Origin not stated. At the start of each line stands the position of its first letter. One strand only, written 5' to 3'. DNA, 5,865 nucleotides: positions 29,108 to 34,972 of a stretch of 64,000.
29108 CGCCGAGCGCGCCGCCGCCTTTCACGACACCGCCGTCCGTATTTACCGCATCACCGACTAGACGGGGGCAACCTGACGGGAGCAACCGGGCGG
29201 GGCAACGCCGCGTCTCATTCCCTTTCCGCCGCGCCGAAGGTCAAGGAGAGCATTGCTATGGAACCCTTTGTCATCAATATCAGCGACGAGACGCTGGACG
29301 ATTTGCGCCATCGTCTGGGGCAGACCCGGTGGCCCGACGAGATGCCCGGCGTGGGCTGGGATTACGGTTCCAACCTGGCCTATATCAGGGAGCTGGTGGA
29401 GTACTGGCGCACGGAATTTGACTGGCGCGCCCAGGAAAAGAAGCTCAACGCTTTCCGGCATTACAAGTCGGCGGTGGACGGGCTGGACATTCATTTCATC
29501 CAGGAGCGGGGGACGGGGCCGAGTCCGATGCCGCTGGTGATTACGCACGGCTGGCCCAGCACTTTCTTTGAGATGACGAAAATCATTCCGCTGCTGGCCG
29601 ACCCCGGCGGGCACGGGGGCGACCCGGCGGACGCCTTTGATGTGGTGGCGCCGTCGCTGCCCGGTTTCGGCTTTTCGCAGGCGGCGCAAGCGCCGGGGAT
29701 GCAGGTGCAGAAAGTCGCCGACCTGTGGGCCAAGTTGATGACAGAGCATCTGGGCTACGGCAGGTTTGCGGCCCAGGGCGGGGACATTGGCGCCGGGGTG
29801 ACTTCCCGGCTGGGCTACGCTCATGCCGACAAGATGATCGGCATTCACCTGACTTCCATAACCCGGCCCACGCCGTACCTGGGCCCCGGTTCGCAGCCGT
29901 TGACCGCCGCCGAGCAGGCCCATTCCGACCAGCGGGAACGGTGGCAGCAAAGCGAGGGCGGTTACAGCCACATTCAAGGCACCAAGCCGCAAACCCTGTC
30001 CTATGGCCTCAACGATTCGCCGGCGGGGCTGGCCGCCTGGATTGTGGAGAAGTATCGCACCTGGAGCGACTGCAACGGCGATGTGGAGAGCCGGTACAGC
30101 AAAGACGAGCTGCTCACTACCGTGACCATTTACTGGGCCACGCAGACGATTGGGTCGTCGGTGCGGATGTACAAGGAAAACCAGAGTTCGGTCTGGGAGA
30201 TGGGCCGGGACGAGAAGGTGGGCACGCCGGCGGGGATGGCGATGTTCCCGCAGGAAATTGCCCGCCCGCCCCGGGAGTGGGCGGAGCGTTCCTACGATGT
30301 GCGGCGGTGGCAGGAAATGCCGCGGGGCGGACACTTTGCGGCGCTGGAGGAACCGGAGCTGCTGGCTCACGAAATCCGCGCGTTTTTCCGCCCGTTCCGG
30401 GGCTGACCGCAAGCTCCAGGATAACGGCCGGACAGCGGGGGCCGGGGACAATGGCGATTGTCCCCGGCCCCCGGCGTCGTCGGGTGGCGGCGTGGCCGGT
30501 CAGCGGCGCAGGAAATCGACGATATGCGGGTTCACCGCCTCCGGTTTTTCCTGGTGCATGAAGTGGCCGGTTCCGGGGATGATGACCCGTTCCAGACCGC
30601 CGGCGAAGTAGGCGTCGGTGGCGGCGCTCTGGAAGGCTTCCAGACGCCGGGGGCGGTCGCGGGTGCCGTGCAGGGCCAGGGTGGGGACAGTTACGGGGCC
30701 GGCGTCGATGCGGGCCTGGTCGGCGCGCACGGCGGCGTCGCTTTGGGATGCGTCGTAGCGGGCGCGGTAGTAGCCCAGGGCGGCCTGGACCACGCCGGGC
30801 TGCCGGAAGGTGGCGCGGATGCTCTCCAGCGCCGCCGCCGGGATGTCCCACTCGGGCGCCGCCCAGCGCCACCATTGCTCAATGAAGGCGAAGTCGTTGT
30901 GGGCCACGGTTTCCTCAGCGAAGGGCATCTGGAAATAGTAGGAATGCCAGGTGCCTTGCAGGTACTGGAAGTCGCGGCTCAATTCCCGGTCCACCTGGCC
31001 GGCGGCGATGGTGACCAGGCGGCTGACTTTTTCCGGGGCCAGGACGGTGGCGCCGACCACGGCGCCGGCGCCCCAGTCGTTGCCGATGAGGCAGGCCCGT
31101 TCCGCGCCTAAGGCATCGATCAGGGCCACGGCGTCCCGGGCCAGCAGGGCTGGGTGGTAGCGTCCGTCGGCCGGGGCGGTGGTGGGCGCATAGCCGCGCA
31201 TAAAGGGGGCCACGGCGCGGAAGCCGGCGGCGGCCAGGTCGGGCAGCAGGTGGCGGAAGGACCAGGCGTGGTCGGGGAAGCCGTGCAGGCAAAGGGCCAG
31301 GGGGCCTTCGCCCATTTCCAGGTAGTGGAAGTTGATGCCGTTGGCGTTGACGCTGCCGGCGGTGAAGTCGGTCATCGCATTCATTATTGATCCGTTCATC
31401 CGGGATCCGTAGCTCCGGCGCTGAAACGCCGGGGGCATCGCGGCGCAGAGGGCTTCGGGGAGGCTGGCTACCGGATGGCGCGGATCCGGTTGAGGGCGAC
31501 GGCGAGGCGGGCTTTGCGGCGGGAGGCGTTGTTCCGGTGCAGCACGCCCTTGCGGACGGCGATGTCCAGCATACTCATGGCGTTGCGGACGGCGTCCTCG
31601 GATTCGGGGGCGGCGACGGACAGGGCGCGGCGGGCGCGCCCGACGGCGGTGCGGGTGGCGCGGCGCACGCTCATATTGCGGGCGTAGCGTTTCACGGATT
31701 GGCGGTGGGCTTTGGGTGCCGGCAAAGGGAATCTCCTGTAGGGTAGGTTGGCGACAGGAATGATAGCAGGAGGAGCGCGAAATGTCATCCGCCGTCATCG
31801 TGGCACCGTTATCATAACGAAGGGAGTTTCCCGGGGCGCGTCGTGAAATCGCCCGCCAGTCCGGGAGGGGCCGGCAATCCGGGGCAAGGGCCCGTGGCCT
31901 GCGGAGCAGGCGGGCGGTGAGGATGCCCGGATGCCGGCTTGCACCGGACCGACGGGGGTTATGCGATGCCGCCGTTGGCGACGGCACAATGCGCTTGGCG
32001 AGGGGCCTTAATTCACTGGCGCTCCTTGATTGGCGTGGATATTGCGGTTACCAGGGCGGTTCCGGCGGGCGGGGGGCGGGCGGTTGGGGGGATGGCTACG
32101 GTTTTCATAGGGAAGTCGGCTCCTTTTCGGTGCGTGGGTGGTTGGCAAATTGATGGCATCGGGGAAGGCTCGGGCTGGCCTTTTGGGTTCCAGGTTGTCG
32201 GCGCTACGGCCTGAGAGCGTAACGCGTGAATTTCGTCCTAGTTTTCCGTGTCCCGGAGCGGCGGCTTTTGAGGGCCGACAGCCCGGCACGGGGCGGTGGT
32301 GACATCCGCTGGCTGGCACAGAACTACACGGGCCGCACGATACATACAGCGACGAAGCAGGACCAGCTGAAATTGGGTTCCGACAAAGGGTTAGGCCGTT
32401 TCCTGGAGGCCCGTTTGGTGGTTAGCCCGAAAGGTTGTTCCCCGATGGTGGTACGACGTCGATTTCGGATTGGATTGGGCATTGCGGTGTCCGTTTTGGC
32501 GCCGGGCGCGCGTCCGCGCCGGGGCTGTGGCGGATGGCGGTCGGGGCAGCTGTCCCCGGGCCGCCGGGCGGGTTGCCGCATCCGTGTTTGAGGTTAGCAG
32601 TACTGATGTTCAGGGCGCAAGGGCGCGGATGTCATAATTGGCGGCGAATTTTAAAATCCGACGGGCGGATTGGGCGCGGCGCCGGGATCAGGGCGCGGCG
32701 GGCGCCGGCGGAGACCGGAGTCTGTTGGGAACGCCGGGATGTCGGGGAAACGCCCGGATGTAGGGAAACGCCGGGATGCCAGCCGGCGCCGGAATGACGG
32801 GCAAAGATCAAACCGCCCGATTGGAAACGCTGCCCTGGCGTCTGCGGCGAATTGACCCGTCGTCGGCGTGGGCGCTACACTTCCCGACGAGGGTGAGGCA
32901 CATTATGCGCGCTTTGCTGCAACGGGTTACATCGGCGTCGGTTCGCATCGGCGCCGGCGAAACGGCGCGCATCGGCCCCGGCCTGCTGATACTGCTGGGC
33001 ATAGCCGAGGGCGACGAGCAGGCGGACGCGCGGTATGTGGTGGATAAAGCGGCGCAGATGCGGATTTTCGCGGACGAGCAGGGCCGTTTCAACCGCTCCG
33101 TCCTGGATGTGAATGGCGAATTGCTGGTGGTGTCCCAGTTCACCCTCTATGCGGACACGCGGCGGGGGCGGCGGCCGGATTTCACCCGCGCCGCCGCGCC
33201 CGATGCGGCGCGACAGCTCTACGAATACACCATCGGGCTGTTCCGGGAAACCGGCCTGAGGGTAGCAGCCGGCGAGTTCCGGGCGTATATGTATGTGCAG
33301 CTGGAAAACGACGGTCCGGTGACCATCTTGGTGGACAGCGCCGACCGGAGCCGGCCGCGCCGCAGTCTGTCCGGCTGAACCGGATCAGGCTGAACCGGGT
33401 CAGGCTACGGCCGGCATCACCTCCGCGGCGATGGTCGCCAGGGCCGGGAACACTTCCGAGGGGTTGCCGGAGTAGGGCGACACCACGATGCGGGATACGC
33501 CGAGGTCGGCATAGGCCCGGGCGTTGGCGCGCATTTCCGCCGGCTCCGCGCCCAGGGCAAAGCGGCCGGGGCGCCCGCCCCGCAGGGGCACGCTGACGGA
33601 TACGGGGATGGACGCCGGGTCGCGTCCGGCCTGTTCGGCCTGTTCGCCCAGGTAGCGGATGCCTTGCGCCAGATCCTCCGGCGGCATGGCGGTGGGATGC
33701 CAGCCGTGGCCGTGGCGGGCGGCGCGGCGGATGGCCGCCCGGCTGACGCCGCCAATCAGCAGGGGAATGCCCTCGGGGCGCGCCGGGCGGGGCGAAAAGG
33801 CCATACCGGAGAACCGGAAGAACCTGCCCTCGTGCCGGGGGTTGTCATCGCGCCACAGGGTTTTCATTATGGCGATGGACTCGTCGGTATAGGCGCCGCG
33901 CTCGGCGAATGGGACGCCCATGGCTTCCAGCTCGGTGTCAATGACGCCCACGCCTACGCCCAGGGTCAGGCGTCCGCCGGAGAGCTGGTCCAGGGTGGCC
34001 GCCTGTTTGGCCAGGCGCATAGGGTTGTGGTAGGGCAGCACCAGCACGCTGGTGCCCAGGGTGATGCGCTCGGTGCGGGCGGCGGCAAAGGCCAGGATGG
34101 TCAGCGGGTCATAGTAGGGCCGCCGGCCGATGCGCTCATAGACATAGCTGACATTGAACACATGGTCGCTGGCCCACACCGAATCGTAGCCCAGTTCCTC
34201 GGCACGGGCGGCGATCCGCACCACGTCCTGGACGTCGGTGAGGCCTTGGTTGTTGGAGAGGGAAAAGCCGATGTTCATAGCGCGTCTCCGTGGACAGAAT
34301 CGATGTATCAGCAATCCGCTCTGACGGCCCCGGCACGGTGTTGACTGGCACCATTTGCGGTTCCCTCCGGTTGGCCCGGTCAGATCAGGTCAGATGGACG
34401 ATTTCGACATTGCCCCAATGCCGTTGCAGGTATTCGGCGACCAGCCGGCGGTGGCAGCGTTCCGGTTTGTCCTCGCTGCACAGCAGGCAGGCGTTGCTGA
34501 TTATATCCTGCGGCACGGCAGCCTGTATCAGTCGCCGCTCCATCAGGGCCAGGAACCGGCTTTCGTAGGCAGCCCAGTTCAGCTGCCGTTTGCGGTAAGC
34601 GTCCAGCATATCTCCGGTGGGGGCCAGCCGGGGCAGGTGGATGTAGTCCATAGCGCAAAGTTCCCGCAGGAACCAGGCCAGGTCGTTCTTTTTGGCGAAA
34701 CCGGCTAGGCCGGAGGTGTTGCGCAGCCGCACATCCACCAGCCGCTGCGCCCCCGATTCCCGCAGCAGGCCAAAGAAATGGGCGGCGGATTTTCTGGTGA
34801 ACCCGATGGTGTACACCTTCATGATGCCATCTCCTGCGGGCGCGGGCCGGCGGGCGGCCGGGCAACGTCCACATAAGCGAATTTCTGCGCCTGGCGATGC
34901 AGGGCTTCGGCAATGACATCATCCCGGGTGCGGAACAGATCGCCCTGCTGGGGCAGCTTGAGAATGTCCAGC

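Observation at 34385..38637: Translationally coupled operon: acyl-CoA synthetase / TrpF-like TIM barrel / dual-OB-like unknown / two DUF488 paralogues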

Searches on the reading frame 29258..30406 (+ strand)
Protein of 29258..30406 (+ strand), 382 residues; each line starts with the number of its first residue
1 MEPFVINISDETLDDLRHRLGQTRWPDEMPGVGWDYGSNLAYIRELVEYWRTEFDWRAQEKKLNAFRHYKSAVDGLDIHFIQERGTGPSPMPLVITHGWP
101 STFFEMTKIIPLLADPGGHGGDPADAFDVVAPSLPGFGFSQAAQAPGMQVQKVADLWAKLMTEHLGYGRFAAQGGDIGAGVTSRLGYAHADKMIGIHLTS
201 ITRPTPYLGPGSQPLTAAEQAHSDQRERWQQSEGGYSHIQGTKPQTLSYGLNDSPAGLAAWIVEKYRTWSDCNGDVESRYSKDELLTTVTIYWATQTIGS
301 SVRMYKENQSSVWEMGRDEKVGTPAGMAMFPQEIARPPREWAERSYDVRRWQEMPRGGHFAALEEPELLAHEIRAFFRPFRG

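Call 86: search_protein_families(library=pfam, proteins=[window:29258-30406:+], max_evalue=0.001)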
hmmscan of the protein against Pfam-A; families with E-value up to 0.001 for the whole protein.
window:29258-30406:+ (382 aa): 3 families
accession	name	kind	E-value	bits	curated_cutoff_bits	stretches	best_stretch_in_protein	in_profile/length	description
PF06441.18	EHN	-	5e-37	126.8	22.8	1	1-106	1-107/107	Epoxide hydrolase N terminus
PF00561.26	Abhydrolase_1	-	4.7e-10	40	25.8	1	92-208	2-103/245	alpha/beta hydrolase fold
PF12697.13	Abhydrolase_6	-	7.6e-05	23.9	26.3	1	93-370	1-215/217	Alpha/beta hydrolase family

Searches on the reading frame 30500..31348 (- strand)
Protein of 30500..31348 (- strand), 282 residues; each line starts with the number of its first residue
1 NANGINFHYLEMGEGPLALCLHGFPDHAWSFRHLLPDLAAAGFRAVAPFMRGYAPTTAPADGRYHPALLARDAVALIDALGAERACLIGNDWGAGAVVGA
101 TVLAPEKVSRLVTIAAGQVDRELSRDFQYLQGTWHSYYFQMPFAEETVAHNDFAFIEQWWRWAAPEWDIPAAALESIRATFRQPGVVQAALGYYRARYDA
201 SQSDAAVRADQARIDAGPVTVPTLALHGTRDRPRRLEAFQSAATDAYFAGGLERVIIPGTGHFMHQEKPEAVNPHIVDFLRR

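Call 86: search_protein_families(library=pfam, proteins=[window:30500-31348:-], max_evalue=0.001)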
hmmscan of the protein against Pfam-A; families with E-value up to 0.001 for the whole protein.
window:30500-31348:- (282 aa): 3 families
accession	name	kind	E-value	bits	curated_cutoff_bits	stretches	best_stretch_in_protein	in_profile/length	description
PF00561.26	Abhydrolase_1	-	1.8e-20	74.1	25.8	1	19-269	4-245/245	alpha/beta hydrolase fold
PF12697.13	Abhydrolase_6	-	1.5e-16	62.1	26.3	1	19-273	2-215/217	Alpha/beta hydrolase family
PF12146.15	Hydrolase_4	-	9.9e-08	32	27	1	19-268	8-238/239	Serine aminopeptidase, S33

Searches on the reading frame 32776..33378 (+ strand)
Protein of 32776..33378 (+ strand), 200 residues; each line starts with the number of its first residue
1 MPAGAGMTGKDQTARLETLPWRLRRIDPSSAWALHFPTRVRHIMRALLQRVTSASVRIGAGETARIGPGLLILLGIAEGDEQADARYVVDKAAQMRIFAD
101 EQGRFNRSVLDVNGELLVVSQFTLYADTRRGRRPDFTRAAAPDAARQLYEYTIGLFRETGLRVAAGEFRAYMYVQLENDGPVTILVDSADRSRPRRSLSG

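Call 86: search_protein_families(library=pfam, proteins=[window:32776-33378:+], max_evalue=0.001)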
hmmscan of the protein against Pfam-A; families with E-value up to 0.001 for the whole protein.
window:32776-33378:+ (200 aa): 1 family
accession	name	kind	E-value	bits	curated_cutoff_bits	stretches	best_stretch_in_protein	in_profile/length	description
PF02580.21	Tyr_Deacylase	-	2.4e-52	177.5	25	1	45-187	1-144/144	D-Tyr-tRNA(Tyr) deacylase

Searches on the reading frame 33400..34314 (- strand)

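Call 3: search_protein_families(library=pfam, proteins=[window:33400-34314:-], max_evalue=0.01)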
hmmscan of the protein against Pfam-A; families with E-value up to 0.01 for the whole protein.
window:33400-34314:- (304 aa): 1 family
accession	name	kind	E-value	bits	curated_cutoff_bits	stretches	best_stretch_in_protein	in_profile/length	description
PF00296.26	Bac_luciferase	-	5.1e-65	220.3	27.9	1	26-244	20-228/314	Luciferase-like monooxygenase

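Call 6: search_protein_families(library=ncbifam, proteins=[window:33400-34314:-], max_evalue=0.01)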
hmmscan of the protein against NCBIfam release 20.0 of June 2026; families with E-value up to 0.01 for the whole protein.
window:33400-34314:- (304 aa): 33 families (the best 25 are shown)
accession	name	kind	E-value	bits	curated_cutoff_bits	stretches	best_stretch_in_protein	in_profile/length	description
TIGR03619.1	F420_Rv2161c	subfamily_domain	1.7e-77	260.4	166.9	1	33-279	2-246/247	TIGR03619 family F420-dependent LLM class oxidoreductase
TIGR03560.1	F420_Rv1855c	subfamily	2.6e-45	155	231.4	1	27-240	11-226/227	TIGR03560 family F420-dependent LLM class oxidoreductase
TIGR03571.1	lucif_BA3436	subfamily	1.3e-39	136.3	303.9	1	16-302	14-303/304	TIGR03571 family LLM class oxidoreductase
TIGR03854.1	F420_MSMEG_3544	hypoth_equivalog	1.6e-34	119.5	295.6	1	29-232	13-204/290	TIGR03854 family LLM class F420-dependent oxidoreductase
TIGR03621.1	F420_MSMEG_2516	subfamily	3.9e-28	98.4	213.15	1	22-201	10-169/295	TIGR03621 family F420-dependent LLM class oxidoreductase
NF002619.0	PRK02271.1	equivalog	2.3e-26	92.9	276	1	27-238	12-207/329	5,10-methylenetetrahydromethanopterin reductase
TIGR03856.1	F420_MSMEG_2906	subfamily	1.2e-25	90.6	243.7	1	24-278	11-229/249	LLM class F420-dependent oxidoreductase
TIGR04027.1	LLM_KPN_01858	hypoth_equivalog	3e-25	88.9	412.9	1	36-162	27-146/326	putative FMN-dependent luciferase-like monooxygenase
TIGR04021.1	LLM_DMSO2_sfnG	equivalog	7.1e-23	81.5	382.95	1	28-233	27-228/350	dimethylsulfone monooxygenase SfnG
TIGR03857.1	F420_MSMEG_2249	hypoth_equivalog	8.3e-23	81.1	218.4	1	26-242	11-212/329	TIGR03857 family LLM class F420-dependent oxidoreductase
TIGR04024.1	F420_NP1902A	hypoth_equivalog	2.9e-22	78.8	345.4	1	25-242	11-213/330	TIGR04024 family LLM class F420-dependent oxidoreductase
TIGR03559.1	F420_Rv3520c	subfamily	3.4e-22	78.9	335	1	26-218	10-199/325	LLM class F420-dependent oxidoreductase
TIGR03555.1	F420_mer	equivalog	2e-21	76.7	348.7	1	28-239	11-207/325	5,10-methylenetetrahydromethanopterin reductase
TIGR03557.1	F420_G6P_family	subfamily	1.7e-20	73.4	210.4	1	15-222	1-201/316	TIGR03557 family F420-dependent LLM class oxidoreductase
TIGR03860.1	FMN_nitrolo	subfamily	6e-20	71.5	279.7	2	21-155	21-161/422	NtaA/DmoA family FMN-dependent monooxygenase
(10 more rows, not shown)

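Call 36: search_protein_families(library=padloc, proteins=[window:33400-34314:-], max_evalue=1)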
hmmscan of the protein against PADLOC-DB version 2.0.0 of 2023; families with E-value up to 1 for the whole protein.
window:33400-34314:- (304 aa): 1 family
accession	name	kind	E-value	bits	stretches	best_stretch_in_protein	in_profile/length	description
PDLC01078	C3a156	-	9.3e-17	59.5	1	35-204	20-166/268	oxidoreductase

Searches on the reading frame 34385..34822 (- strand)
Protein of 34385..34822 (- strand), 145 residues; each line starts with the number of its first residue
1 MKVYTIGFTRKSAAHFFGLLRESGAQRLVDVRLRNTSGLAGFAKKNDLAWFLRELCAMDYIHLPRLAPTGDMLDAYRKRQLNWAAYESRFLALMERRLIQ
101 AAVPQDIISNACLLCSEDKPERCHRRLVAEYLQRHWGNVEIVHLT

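Call 3: search_protein_families(library=pfam, proteins=[window:34385-34822:-], max_evalue=0.01)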
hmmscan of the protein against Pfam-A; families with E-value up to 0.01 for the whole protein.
window:34385-34822:- (145 aa): 2 families
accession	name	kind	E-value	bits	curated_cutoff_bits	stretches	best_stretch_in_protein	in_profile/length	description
PF04343.18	DUF488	-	7.9e-21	75.4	22.2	1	14-132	3-121/121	Domain of unknown function DUF488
PF22751.1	DUF488-N3a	-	4.8e-10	40.2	27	1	63-134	39-116/118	Active DUF488-N3 subclade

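Call 6: search_protein_families(library=ncbifam, proteins=[window:34385-34822:-], max_evalue=0.01)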
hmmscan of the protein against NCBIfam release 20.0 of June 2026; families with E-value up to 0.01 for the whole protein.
window:34385-34822:- (145 aa): 0 families

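Call 25: search_solved_structures(query=window:34385-34822:-, max_evalue=1, show_alignments=2)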
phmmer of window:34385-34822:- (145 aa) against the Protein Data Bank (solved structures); distinct sequences matched with E-value up to 1: 1.
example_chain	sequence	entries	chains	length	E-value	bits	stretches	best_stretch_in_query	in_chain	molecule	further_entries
3tqg_A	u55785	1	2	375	0.95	12.5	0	58-122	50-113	2-methylcitrate synthase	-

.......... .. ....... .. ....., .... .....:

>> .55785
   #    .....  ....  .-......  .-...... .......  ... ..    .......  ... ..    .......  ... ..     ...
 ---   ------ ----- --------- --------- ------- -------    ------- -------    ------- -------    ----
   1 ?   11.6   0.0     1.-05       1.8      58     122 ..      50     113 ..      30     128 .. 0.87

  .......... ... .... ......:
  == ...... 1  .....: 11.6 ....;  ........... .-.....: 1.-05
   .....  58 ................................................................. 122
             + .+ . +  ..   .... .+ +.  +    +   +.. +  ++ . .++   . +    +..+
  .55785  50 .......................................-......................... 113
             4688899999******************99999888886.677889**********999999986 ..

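Call 35: search_protein_families(library=pfam, proteins=[window:34385-34822:-], max_evalue=10)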
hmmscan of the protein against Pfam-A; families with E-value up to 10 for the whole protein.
window:34385-34822:- (145 aa): 2 families
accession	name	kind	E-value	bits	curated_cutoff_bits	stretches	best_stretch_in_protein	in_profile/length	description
PF04343.18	DUF488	-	7.9e-21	75.4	22.2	1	14-132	3-121/121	Domain of unknown function DUF488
PF22751.1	DUF488-N3a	-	4.8e-10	40.2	27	1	63-134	39-116/118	Active DUF488-N3 subclade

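Call 36: search_protein_families(library=padloc, proteins=[window:34385-34822:-], max_evalue=1)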
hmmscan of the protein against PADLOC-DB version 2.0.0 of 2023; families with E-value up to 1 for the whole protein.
window:34385-34822:- (145 aa): 4 families
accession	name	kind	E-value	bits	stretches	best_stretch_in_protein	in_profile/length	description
PDLC04658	PDC-M45C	-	5.5e-70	231.8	1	1-144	1-144/145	-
PDLC04505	PDC-M19A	-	7.3e-14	49.9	1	3-143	151-293/294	-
PDLC04657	PDC-M45B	-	5e-10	37.3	1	2-143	5-144/204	-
PDLC04504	PDC-M19A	-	2.4e-05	21.8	1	3-133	91-222/234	-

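Call 92: search_protein_families(library=phrogs, proteins=[window:34385-34822:-], max_evalue=0.01)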
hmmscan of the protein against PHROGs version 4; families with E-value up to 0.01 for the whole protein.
window:34385-34822:- (145 aa): 1 family
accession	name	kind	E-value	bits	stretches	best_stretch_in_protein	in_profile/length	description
phrog_2450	-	unknown function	4.6e-12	47.1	1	60-138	70-155/346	-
